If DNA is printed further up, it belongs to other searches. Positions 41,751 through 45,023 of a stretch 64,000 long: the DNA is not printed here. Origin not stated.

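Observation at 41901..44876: A 991-aa ORF fuses an intact metallophosphoesterase to a NACHT/STAND-like NTPase and a long helical tail: candidate undescribed one-gene conflict (anti-phage) system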

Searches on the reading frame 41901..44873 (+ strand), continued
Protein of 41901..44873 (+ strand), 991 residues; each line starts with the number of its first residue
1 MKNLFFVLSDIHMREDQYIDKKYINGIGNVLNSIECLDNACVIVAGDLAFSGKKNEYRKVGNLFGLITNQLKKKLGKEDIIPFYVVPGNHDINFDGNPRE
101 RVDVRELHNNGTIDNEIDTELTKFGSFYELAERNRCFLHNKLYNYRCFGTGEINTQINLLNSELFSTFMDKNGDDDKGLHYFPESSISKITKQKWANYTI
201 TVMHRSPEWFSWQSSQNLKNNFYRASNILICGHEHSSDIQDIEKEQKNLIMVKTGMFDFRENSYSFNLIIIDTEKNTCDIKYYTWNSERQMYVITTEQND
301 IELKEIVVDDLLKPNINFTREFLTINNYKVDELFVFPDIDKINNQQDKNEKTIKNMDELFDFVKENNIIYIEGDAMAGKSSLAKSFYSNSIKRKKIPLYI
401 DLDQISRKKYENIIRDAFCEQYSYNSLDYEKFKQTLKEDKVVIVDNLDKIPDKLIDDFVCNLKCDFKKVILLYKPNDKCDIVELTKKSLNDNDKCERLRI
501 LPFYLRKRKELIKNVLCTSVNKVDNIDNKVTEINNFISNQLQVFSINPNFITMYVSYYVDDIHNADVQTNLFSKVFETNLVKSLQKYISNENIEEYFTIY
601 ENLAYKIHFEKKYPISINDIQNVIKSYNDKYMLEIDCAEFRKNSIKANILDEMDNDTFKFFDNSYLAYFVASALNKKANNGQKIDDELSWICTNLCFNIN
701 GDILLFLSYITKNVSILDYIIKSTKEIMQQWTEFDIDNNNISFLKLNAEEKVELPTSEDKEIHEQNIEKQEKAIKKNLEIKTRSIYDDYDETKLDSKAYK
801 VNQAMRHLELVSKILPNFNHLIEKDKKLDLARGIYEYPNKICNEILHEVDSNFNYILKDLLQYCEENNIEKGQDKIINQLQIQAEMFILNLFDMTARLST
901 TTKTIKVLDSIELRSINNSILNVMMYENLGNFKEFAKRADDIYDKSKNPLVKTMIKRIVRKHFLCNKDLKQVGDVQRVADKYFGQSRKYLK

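Call 45: fold_search(model_id=the predicted structure, library=pdb)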
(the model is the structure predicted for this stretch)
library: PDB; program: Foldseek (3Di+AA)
matches with E <= 10: 1079; with E <= 0.001: 68
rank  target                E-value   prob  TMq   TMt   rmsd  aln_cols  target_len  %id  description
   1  9a6c_B                5.8e-13  1.00  0.25  0.49  14.3       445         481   15  Integrative model of YYDD-YYDB by crosslinking MS and deep learning (released 2024-09-18)
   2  8fvu_B                8.9e-09  1.00  0.31  0.33   9.0       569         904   12  Cryo-EM structure of human Needle/NAIP/NLRC4 (R288A) (released 2024-01-03)
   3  7rav                  2.3e-08  1.00  0.26  0.32   8.6       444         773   15  Cryo-EM structure of the unliganded form of NLR family apoptosis inhibitory protein 5 (NAIP5) (released 2023-01-11)
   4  8fw2_A                2.8e-08  1.00  0.30  0.32  10.2       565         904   11  Cryo-EM structure of full-length human NLRC4 inflammasome with C11 symmetry (released 2024-01-03)
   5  4kxf_N                3.0e-08  1.00  0.23  0.25  15.1       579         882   13  Crystal structure of NLRC4 reveals its autoinhibition mechanism (released 2013-07-24)
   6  4kxf_P                3.5e-08  1.00  0.22  0.25  13.4       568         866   12  Crystal structure of NLRC4 reveals its autoinhibition mechanism (released 2013-07-24)
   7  4kxf_L                3.6e-08  1.00  0.23  0.25  15.5       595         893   14  Crystal structure of NLRC4 reveals its autoinhibition mechanism (released 2013-07-24)
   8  9gu4                  4.8e-08  1.00  0.20  0.36  11.8       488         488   11  Crystal structure of NLRP3 in complex with inhibitor NP3-253 (released 2024-12-11)
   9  4kxf_B                5.7e-08  1.00  0.22  0.24  14.4       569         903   12  Crystal structure of NLRC4 reveals its autoinhibition mechanism (released 2013-07-24)
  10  4kxf_F                6.3e-08  1.00  0.22  0.24  14.6       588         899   14  Crystal structure of NLRC4 reveals its autoinhibition mechanism (released 2013-07-24)
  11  4kxf_K                8.2e-08  1.00  0.22  0.24  14.4       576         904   12  Crystal structure of NLRC4 reveals its autoinhibition mechanism (released 2013-07-24)
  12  7alv                  1.9e-07  1.00  0.22  0.41  12.3       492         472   12  Crystal Structure of NLRP3 NACHT domain in complex with a potent inhibitor (released 2021-10-20)
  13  5irm_C                2.3e-07  1.00  0.23  0.29  10.1       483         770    9  Crystal structure of rabbit NOD2 in an ADP-bound state (Crystal form2) (released 2016-06-29)
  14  9q9m_D                3.3e-07  1.00  0.17  0.31  27.9       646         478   10  Cryo-EM structure of human Mre11-Rad50-Nbs1 (MRN) complex bound to DNA and telomeric factor TRF2 (released 2025-10-01)
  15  2hy1                  4.0e-07  1.00  0.16  0.61   8.0       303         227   15  Crystal structure of Rv0805 (released 2006-12-26)
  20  7zr1_A                1.0e-06  1.00  0.16  0.28  31.1       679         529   11  Chaetomium thermophilum Mre11-Rad50-Nbs1 complex bound to ATPyS (composite structure) (released 2023-01-11)
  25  7zr1_B                1.6e-05  1.00  0.15  0.25  28.7       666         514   11  Chaetomium thermophilum Mre11-Rad50-Nbs1 complex bound to ATPyS (composite structure) (released 2023-01-11)
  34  8ese_Z                5.6e-05  1.00  0.14  0.58   7.0       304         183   14  Crystal structure of human Vps29 bound to a peptide from Vps35L (released 2023-05-24)
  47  8bah_B                2.2e-04  1.00  0.17  0.37  24.9       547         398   10  Human Mre11-Nbs1 complex (released 2023-01-11)
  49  8sym_B                2.4e-04  1.00  0.14  0.58   7.1       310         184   14  Human VPS29/VPS35L Complex (Locally refined map) (released 2023-11-01)
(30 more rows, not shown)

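Call 49: find_related_loci(query=A3, collection=genome_contigs, flank=10000)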
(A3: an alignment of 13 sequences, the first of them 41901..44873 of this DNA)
Query A3 (991 aa) in genome_contigs; peptide patterns used: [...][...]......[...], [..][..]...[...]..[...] (x = any residue, [..] = any of these).
600 stretches matched a pattern (row limit reached: there are more); 34 encode a relative of the query (tblastn E <= 1e-3); 34 distinct loci.
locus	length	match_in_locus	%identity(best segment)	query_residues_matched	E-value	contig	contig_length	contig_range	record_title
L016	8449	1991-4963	97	1-991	0e+0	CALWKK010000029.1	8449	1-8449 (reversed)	MAG: uncultured Clostridia bacterium isolate BRZ_K__bin59 genome assembly, contig: BRZ_K__NODE_17244_length_8449_cov_6.9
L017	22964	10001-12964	73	1-990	0e+0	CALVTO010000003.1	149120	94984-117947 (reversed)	MAG: uncultured Clostridia bacterium isolate BRZ_DA__bin79 genome assembly, contig: BRZ_DA__NODE_175_length_149120_cov_2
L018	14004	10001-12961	33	1-985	1e-148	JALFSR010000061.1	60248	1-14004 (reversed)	MAG: Clostridiales bacterium isolate SUG976 k141_80269, whole genome shotgun sequence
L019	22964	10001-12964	32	1-984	2e-146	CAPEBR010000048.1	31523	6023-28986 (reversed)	MAG TPA_asm: uncultured Dorea sp. isolate MGBC130654 genome assembly, contig: MGBC130654.48, whole genome shotgun sequen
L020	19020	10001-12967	32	1-985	4e-141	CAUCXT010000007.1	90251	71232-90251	MAG TPA_asm: uncultured Eubacterium sp. isolate ERR9609750_bin.3_MetaWRAP_v1.3_MAG genome assembly, contig: ERZ18534098.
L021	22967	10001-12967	33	1-984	9e-141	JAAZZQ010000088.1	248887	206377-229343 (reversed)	MAG: Lachnospiraceae bacterium isolate bin44o c_000002165485, whole genome shotgun sequence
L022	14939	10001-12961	32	1-983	3e-137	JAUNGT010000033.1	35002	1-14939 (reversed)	MAG: Eubacteriales bacterium isolate S27M_St_35 NODE_642_length_35002_cov_113.341145, whole genome shotgun sequence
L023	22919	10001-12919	31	1-969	2e-129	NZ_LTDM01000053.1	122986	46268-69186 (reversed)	Tissierella creatinophila DSM 6911 TICR_contig000053, whole genome shotgun sequence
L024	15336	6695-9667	89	1-991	0e+0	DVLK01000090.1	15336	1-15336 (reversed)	MAG TPA_asm: Candidatus Caccovivens faecavium isolate ChiW6-1002 ChiW6__C107901_L15336_SRR5512644, whole genome shotgun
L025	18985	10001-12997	26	1-988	4e-87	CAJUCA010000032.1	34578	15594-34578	MAG TPA_asm: uncultured Oscillospiraceae bacterium isolate MGBC117253 genome assembly, contig: MGBC117253.32, whole geno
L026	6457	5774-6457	46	1-228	6e-61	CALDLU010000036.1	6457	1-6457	MAG TPA_asm: uncultured Clostridia bacterium isolate SRR1747028_bin.21_CONCOCT_v1.1_MAG genome assembly, contig: ERZ8082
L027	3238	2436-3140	32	1-237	1e-31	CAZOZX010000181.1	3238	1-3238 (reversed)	MAG TPA_asm: uncultured Syntrophomonas sp. isolate binchicken_co22_235 genome assembly, contig: NODE_27860_length_3238_c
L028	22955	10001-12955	21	8-971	2e-22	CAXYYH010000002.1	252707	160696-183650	MAG: uncultured Anaerolineaceae bacterium isolate ERR13599002_binner123_Refined_48 genome assembly, contig: ERZ24875815.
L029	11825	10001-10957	26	6-289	3e-11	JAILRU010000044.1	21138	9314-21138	MAG: Bacteroidaceae bacterium isolate RUI392 k141_2894546_flag=0_multi=34.1736_len=21138, whole genome shotgun sequence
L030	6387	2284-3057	25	42-287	2e-10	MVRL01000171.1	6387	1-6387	MAG: Methanosaeta sp. PtaU1.Bin112 A4E49_contig000171, whole genome shotgun sequence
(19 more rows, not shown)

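Call 50: search_dna_similar(query=window:41901-44873:+, collection=plasmids, mode=protein, max_rows=25, max_evalue=1e-8)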
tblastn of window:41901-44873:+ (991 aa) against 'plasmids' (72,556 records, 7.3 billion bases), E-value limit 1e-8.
Records with a match: 5; places in all: 5; records where one place covers at least 80% of the query: 4.
Best place of each record, by identity: <60% 5.
By first word of the organism name: Clostridium 3; Paenisporosarcina 1; Jeotgalibaca 1.
By predicted mobility (MOB-suite, as given by PLSDB): non-mobilizable 5.
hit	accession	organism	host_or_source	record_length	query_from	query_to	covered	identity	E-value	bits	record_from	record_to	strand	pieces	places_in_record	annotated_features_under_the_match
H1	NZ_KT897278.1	Clostridium botulinum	-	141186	8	963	96%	23.8%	4e-23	114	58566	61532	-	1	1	metallophosphoesterase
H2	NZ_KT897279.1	Clostridium botulinum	-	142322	8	963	96%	23.8%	4e-23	114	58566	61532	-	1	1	metallophosphoesterase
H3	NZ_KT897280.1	Clostridium botulinum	-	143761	8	963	96%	23.7%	2e-22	112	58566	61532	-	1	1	metallophosphoesterase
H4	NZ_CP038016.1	Paenisporosarcina antarctica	Antarctica: Sea off King George Island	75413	8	921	92%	22.7%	7e-36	156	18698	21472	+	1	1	metallophosphoesterase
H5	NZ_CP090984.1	Jeotgalibaca sp. MA1X17-3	Cultured bacteria,Antarctica sediment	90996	8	450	45%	25.7%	3e-14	86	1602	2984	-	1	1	metallophosphoesterase family protein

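Call 51: search_dna_similar(query=window:41901-44873:+, collection=phages, mode=protein, max_rows=15, max_evalue=1e-8)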
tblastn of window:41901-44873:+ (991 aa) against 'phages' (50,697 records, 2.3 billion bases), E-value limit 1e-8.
No match.

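Call 53: search_protein_families(library=ncbifam, proteins=[P0129, P0135, P0137, P0147, P0148, P0149, P0215, P0233, P0243], max_evalue=1e-20)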
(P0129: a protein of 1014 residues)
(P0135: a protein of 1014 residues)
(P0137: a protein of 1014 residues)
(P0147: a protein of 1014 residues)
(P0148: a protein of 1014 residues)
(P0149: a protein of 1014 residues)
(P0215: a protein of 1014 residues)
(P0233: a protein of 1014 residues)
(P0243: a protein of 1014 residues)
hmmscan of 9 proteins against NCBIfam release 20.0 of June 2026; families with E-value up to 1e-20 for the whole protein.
P0129 (1014 aa): 1 family
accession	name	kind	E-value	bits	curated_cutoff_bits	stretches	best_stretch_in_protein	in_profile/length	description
NF053861.1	DS8_antiphage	equivalog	3.9e-115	385.7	790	1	7-980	1-987/994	anti-phage protein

P0135 (1014 aa): 1 family
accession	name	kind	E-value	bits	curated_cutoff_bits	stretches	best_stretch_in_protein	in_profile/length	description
NF053861.1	DS8_antiphage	equivalog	3.4e-107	359.4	790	1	8-973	1-976/994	anti-phage protein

P0137 (1014 aa): 1 family
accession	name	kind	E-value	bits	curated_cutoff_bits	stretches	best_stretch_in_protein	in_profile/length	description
NF053861.1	DS8_antiphage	equivalog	2.9e-105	353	790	1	7-994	1-990/994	anti-phage protein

P0147 (1014 aa): 1 family
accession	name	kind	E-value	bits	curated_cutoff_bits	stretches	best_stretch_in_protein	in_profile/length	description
NF053861.1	DS8_antiphage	equivalog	7e-96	322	790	1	7-922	1-924/994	anti-phage protein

P0148 (1014 aa): 1 family
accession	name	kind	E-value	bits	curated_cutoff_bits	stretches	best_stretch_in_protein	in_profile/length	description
NF053861.1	DS8_antiphage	equivalog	4.5e-101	339.2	790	1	7-989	1-991/994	anti-phage protein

P0149 (1014 aa): 1 family
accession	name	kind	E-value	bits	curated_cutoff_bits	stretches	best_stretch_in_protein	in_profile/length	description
NF053861.1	DS8_antiphage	equivalog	1.2e-114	384.1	790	1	7-923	1-929/994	anti-phage protein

P0215 (1014 aa): 1 family
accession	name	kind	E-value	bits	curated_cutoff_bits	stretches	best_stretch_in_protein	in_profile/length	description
NF053861.1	DS8_antiphage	equivalog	4.9e-109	365.5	790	1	7-997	1-991/994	anti-phage protein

P0233 (1014 aa): 1 family
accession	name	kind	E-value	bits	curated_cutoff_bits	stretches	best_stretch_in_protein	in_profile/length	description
NF053861.1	DS8_antiphage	equivalog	6.7e-99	332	790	1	17-941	1-946/994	anti-phage protein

P0243 (1014 aa): 1 family
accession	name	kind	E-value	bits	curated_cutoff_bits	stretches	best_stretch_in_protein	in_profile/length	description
NF053861.1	DS8_antiphage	equivalog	5.7e-98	328.9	790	1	7-910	1-908/994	anti-phage protein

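Call 78: find_encoding_contigs(protein=P0007, flank=8000, max_places=2)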
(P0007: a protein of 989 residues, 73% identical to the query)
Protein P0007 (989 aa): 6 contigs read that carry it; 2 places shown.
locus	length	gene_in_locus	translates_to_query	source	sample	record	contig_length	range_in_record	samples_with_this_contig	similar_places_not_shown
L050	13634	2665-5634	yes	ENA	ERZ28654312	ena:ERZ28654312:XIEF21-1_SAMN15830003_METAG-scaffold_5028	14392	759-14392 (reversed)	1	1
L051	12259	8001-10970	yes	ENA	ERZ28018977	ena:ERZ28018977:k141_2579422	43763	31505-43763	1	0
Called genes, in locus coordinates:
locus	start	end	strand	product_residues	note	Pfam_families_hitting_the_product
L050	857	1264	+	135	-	PF27217:AF_0155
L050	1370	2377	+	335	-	-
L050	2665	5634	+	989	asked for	PF00149:Metallophos, PF12850:Metallophos_2 (weak), PF24406:nSTAND_NTPase4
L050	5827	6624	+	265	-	-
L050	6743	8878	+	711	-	PF09848:SLFN-g3_helicase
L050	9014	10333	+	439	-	-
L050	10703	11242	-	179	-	-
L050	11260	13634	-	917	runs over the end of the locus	PF02562:PhoH (faint), PF13245:AAA_19, PF13604:AAA_30, PF01443:Viral_helicase1, PF09848:SLFN-g3_helicase, PF13538:UvrD_C_2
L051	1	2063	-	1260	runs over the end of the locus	PF13195:DUF4011, PF13086:AAA_11, PF13245:AAA_19 (faint), PF13604:AAA_30 (faint), PF13086:AAA_11 (weak), PF13087:AAA_12, PF18741:MTES_1575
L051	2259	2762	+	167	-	PF00293:NUDIX, PF14815:NUDIX_4 (weak)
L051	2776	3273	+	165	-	-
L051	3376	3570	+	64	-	PF04014:MazE_antitoxin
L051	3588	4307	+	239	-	PF00005:ABC_tran, PF13304:AAA_21 (weak)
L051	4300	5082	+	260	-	PF01061:ABC2_membrane, PF12698:ABC2_membrane_3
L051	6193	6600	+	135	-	PF27217:AF_0155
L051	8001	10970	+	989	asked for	PF00149:Metallophos, PF12850:Metallophos_2 (weak), PF24406:nSTAND_NTPase4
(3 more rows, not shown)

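Call 79: find_encoding_contigs(protein=P0040, flank=8000, max_places=1)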
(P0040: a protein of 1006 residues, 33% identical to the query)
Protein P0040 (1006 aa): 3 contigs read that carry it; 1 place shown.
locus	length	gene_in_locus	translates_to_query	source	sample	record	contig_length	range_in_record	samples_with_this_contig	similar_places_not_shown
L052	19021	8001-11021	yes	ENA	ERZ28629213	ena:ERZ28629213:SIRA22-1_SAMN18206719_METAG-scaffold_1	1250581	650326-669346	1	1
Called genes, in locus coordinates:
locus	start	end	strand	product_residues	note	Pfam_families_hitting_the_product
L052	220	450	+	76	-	PF13561:adh_short_C2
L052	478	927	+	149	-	PF01047:MarR, PF12802:MarR_2, PF13545:HTH_Crp_2 (faint), PF13463:HTH_27 (weak), PF09339:HTH_IclR (weak), PF12840:HTH_20 (weak)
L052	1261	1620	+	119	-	PF01022:HTH_5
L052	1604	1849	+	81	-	PF02374:ArsA_ATPase, PF10609:ParA (faint), PF00142:Fer4_NifH (weak), PF01656:CbiA, PF13614:AAA_31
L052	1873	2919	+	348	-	PF13593:SBF_like, PF01758:SBF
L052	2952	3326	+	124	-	PF06953:ArsD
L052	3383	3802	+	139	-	PF01451:LMWPc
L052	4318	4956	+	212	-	PF00457:Glyco_hydro_11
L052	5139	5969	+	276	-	PF03781:FGE-sulfatase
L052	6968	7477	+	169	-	PF14163:SieB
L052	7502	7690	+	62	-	-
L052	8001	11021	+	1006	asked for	PF00149:Metallophos, PF24406:nSTAND_NTPase4 (weak)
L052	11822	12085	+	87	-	-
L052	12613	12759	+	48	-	-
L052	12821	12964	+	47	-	-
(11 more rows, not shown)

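Call 80: find_encoding_contigs(protein=P0045, flank=8000, max_places=1)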
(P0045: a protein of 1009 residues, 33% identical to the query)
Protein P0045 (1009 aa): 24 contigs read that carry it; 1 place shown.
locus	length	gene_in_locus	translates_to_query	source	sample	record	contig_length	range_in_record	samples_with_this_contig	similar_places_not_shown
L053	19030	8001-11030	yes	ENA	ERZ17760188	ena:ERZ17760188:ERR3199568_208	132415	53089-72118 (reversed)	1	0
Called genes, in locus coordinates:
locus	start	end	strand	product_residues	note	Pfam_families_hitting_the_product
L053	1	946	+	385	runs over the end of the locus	PF04865:Baseplate_J, PF26078:Baseplate_J_M, PF26079:Baseplate_J_C (weak)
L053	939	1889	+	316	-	PF09684:Tail_P2_I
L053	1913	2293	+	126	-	PF12571:Phage_tail_fib (weak)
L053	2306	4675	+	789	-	PF05658:YadA_head (faint), PF11962:Peptidase_G2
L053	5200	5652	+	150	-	PF05105:Phage_holin_4_1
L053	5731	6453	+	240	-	-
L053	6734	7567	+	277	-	PF04471:Mrr_cat (weak)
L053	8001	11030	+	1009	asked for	PF00149:Metallophos, PF24406:nSTAND_NTPase4 (weak)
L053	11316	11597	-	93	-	-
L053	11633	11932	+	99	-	-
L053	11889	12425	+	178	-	-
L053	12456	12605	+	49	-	-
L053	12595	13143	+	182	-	-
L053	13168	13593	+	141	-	-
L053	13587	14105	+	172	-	-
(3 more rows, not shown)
